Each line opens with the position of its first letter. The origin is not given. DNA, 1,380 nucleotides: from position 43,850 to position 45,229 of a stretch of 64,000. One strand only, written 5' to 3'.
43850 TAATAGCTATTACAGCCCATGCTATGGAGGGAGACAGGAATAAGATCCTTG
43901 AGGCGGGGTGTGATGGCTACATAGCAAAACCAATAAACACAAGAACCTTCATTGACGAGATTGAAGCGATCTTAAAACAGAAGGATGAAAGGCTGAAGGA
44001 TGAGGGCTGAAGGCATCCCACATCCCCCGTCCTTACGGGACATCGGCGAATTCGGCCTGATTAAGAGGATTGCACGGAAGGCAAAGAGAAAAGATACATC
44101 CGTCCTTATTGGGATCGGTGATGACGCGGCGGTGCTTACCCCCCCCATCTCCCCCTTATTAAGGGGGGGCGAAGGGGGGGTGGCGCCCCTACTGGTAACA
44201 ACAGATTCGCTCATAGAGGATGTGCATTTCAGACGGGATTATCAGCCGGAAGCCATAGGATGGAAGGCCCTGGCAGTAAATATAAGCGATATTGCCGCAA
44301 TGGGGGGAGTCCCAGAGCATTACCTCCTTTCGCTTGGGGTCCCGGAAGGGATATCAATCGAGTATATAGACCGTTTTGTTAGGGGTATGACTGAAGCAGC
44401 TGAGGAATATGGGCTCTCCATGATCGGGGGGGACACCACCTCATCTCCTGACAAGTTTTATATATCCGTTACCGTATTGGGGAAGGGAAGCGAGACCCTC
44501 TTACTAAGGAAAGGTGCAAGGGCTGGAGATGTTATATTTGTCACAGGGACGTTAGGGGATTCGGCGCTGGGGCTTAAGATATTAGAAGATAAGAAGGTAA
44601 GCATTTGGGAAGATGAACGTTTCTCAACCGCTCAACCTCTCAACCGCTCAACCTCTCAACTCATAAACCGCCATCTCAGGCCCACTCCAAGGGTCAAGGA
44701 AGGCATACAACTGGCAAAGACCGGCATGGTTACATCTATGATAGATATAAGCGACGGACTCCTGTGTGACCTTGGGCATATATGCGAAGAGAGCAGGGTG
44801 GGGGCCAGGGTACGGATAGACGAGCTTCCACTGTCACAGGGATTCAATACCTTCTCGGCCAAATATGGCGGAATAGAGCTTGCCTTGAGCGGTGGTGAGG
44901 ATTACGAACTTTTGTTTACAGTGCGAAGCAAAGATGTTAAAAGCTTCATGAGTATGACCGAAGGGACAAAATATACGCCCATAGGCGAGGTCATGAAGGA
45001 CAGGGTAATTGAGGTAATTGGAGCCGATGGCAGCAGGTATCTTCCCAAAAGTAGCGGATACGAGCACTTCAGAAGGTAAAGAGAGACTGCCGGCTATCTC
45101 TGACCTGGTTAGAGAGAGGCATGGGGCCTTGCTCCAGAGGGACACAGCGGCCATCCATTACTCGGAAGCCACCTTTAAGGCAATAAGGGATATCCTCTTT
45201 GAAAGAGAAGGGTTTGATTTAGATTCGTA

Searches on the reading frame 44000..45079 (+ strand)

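Call 9: search_protein_families(library=pfam, proteins=[window:44000-45079:+])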
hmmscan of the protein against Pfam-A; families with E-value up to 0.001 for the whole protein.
window:44000-45079:+ (359 aa): 2 families
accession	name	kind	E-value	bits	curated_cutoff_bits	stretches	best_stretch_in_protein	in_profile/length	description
PF00586.29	AIRS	-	4.6e-27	95.1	24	1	40-161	1-110/112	AIR synthase related protein, N-terminal domain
PF02769.27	AIRS_C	-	1.3e-13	51.9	23.1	1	174-340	1-154/156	AIR synthase related protein, C-terminal domain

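Call 10: search_protein_families(library=ncbifam, proteins=[window:44000-45079:+])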
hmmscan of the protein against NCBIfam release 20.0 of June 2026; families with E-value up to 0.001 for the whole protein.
window:44000-45079:+ (359 aa): 14 families
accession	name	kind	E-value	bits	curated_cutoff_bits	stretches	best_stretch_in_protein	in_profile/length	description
TIGR01379.1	thiL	equivalog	8.1e-97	324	184.15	1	16-357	1-320/320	thiamine-phosphate kinase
NF004350.0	PRK05731.1-1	equivalog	3.2e-69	233.3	441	1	15-358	3-323/325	thiamine-phosphate kinase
NF004351.0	PRK05731.1-4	equivalog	2.1e-67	227.5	324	1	10-358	9-320/321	thiamine-phosphate kinase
NF004353.0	PRK05731.2-2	equivalog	6.9e-57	192.9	301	1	64-358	32-303/311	thiamine-phosphate kinase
NF004354.0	PRK05731.2-3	equivalog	9.4e-47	159.6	204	1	38-325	15-253/273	thiamine-phosphate kinase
TIGR04049.1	AIR_rel_sll0787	hypoth_equivalog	2.5e-19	69.5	321.3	1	28-181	31-166/318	sll0787 family AIR synthase-like protein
TIGR00476.1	selD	equivalog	1.1e-18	67.5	125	1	29-286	34-261/311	selenide, water dikinase SelD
TIGR03267.1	methan_mark_2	hypoth_equivalog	1.8e-16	60.1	365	1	30-344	34-308/323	methanogenesis marker 2 protein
TIGR02124.1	hypE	equivalog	7.7e-16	58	251.6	1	62-224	44-206/332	hydrogenase expression/formation protein HypE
NF010705.0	PRK14105.1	equivalog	2.4e-13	49.7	291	1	20-301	29-293/345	selenide, water dikinase SelD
NF002098.0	PRK00943.1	equivalog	6.1e-13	48.4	299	1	83-287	77-266/347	selenide, water dikinase SelD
TIGR04050.1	MSMEG_0567_Cter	hypoth_equivalog_domain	8.4e-12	45.1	312.2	1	68-186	48-158/296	MSMEG_0567/sll0787 family protein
TIGR00878.1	purM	equivalog_domain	4.2e-08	32.8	236.35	1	84-285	75-279/332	phosphoribosylformylglycinamidine cyclo-ligase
TIGR01736.1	FGAM_synth_II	equivalog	0.00034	19.1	525.75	0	237-339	240-338/718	phosphoribosylformylglycinamidine synthase subunit PurL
